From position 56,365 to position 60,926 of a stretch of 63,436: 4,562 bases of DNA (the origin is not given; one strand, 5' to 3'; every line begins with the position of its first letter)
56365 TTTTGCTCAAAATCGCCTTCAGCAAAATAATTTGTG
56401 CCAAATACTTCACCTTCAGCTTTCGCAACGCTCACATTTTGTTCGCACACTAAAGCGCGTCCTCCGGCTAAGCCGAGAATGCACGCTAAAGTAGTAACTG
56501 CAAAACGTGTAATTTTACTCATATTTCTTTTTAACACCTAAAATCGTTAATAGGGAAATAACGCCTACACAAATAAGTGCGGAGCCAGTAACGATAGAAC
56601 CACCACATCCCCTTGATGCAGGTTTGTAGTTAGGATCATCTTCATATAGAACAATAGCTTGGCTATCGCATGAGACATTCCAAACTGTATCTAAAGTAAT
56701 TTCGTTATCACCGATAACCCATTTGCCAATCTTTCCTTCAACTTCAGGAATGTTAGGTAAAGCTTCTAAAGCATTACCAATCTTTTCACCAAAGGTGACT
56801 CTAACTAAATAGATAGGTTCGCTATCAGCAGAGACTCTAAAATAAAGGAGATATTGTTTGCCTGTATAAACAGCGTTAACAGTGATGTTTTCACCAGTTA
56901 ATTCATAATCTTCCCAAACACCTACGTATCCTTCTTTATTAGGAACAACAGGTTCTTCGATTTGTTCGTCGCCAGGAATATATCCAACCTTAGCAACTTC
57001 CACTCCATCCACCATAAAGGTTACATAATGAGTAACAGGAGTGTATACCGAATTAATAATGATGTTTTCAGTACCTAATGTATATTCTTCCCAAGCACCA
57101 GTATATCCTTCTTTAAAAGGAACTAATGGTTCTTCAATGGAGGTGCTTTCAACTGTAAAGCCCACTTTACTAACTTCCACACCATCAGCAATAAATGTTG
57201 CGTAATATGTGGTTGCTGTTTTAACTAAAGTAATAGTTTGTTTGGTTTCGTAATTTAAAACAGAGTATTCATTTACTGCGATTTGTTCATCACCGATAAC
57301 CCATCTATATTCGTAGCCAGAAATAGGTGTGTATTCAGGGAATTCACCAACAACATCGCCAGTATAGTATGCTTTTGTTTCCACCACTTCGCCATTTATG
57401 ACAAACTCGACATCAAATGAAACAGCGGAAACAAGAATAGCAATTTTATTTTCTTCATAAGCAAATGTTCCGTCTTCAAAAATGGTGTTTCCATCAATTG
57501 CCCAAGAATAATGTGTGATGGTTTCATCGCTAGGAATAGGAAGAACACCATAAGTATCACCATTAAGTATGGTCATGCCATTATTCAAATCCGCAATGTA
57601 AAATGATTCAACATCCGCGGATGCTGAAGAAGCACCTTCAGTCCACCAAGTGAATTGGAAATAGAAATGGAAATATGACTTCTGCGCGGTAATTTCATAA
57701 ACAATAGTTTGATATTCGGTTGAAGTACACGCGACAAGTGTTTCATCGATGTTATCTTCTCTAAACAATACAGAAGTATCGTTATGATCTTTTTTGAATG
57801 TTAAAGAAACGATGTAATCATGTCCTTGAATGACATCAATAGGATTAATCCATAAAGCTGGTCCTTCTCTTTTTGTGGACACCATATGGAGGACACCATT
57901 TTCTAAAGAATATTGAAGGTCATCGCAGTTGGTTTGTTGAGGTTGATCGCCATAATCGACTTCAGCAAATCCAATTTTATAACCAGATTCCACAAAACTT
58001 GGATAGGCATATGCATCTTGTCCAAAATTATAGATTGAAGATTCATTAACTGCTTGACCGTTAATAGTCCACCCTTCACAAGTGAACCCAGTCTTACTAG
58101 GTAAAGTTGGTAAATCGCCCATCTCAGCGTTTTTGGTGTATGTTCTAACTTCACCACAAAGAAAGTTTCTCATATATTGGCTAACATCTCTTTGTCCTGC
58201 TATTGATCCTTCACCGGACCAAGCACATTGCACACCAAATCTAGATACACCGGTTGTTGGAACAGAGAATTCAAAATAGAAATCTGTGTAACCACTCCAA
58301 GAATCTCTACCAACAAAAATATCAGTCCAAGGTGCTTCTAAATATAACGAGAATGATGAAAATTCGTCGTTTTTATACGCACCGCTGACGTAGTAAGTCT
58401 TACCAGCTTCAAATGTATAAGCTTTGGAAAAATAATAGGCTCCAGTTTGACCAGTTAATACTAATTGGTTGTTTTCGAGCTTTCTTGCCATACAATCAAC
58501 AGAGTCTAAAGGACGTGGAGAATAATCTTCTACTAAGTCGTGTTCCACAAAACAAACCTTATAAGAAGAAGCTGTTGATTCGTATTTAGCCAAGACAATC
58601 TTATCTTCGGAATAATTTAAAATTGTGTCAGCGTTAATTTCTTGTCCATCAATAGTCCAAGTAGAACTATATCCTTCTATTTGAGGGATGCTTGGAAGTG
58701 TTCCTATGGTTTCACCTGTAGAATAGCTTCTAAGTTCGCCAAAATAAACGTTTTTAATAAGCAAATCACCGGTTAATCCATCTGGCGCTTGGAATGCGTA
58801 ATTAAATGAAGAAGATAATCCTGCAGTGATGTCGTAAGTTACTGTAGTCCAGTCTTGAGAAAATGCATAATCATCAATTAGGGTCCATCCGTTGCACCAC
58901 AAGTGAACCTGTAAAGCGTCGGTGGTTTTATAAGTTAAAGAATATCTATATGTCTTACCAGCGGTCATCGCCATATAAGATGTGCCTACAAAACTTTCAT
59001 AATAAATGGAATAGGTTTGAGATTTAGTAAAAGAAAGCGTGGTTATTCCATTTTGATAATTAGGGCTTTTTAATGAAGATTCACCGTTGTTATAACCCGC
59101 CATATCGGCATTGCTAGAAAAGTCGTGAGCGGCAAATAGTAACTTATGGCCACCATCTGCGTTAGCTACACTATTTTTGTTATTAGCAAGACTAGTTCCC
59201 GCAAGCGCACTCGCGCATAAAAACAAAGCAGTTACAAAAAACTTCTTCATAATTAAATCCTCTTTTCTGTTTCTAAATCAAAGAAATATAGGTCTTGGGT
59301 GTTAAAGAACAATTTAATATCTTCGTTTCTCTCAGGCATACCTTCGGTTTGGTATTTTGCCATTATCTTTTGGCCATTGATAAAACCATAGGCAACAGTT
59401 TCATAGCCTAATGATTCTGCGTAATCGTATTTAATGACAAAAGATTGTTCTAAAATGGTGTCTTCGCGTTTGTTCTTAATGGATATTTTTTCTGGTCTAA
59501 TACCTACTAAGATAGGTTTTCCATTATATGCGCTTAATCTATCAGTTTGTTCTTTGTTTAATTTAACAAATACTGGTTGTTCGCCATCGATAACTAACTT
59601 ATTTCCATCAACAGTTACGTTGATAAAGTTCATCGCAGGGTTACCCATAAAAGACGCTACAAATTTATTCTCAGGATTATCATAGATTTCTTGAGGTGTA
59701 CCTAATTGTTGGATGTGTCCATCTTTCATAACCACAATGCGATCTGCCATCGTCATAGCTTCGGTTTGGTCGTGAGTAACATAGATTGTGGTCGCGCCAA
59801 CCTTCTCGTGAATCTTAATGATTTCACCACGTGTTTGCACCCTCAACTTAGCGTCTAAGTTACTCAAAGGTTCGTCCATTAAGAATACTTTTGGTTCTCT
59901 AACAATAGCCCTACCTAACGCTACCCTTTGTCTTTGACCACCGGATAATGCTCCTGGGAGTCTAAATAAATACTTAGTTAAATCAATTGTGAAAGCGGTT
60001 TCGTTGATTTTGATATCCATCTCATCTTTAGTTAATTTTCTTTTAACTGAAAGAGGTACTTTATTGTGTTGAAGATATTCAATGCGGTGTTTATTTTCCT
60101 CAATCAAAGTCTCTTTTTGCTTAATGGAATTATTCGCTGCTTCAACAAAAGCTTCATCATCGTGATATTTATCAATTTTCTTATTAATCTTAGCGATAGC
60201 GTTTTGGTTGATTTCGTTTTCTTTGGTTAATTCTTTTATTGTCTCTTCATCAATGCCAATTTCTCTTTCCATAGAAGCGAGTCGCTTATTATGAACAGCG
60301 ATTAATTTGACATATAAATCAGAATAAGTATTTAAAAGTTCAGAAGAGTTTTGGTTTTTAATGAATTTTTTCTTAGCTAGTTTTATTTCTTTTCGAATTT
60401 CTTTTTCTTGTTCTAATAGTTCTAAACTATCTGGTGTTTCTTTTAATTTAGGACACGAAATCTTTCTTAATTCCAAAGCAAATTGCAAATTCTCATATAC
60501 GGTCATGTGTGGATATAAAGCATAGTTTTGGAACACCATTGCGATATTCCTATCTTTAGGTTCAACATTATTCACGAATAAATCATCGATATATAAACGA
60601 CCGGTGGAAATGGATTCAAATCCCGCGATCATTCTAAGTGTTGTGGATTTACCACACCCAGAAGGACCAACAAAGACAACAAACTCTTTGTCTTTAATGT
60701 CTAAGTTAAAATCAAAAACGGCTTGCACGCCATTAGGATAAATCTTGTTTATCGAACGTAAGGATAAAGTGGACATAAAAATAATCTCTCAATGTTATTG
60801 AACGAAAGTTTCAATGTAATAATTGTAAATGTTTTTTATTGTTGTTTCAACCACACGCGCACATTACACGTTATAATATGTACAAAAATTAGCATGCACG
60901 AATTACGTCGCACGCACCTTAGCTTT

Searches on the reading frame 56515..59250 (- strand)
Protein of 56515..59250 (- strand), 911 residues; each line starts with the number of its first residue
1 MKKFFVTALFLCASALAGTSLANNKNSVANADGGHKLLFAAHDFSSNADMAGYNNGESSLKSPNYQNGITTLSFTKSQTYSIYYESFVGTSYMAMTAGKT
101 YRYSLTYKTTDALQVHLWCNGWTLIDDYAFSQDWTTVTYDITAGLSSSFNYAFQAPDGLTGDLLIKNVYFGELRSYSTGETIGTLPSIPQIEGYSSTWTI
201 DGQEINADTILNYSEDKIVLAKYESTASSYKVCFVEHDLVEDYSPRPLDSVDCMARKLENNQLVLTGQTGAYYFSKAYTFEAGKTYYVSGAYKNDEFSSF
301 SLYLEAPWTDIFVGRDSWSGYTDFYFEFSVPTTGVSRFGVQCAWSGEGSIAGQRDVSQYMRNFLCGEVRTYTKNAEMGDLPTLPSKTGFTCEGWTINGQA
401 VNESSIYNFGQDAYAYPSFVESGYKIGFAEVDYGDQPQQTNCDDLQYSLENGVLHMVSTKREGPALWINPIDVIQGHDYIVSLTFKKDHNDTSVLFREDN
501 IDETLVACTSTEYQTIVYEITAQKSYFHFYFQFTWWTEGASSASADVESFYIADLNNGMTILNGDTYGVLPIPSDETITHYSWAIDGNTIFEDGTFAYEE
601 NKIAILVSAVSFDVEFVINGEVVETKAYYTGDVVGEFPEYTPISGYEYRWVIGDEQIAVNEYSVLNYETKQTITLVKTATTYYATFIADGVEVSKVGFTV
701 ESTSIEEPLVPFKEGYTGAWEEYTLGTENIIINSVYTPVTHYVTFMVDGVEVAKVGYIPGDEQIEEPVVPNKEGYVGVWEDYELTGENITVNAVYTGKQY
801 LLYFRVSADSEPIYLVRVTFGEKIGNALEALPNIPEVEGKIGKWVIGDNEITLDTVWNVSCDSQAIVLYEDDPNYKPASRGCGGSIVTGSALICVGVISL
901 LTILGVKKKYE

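Call 30: search_protein_families(library=pfam, proteins=[window:56515-59250:-], max_evalue=0.001)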
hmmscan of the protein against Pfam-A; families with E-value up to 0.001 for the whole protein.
window:56515-59250:- (911 aa): 1 family
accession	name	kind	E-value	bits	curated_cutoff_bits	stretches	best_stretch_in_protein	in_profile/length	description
PF16820.11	PKD_3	-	0.00025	21.3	26.3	0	557-602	11-56/68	PKD-like domain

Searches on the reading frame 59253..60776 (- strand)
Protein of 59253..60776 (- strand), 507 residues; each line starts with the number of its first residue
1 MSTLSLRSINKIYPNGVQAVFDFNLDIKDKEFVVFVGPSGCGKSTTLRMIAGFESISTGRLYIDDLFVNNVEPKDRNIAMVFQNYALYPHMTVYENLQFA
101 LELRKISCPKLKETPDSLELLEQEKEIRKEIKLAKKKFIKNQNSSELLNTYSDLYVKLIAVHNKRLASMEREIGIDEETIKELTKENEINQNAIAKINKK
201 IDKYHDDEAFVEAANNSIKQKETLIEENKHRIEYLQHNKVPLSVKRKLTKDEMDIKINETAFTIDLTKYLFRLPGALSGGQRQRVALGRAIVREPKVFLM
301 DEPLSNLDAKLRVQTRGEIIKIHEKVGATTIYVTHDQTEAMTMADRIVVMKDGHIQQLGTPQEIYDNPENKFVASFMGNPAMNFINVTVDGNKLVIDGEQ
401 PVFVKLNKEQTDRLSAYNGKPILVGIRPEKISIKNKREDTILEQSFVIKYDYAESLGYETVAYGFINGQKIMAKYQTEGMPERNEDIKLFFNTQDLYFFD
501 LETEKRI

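Call 30: search_protein_families(library=pfam, proteins=[window:59253-60776:-], max_evalue=0.001)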
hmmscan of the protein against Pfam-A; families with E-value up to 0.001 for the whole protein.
window:59253-60776:- (507 aa): 5 families
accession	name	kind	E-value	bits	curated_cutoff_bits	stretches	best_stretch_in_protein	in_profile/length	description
PF00005.33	ABC_tran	-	3.9e-29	102.4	25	1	22-304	3-136/137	ABC transporter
PF17912.7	OB_MalK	-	6.9e-12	46.5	27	1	378-431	1-53/53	MalK OB fold domain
PF13304.12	AAA_21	-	9.2e-05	23.1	27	1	32-336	1-299/304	AAA domain, putative AbiEii toxin, Type IV TA system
PF03215.21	Rad17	-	0.00034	21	23.8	0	25-97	40-112/186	Rad17 P-loop domain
PF03193.22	RsgA_GTPase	-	0.00078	19.7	30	0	28-60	105-136/174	RsgA GTPase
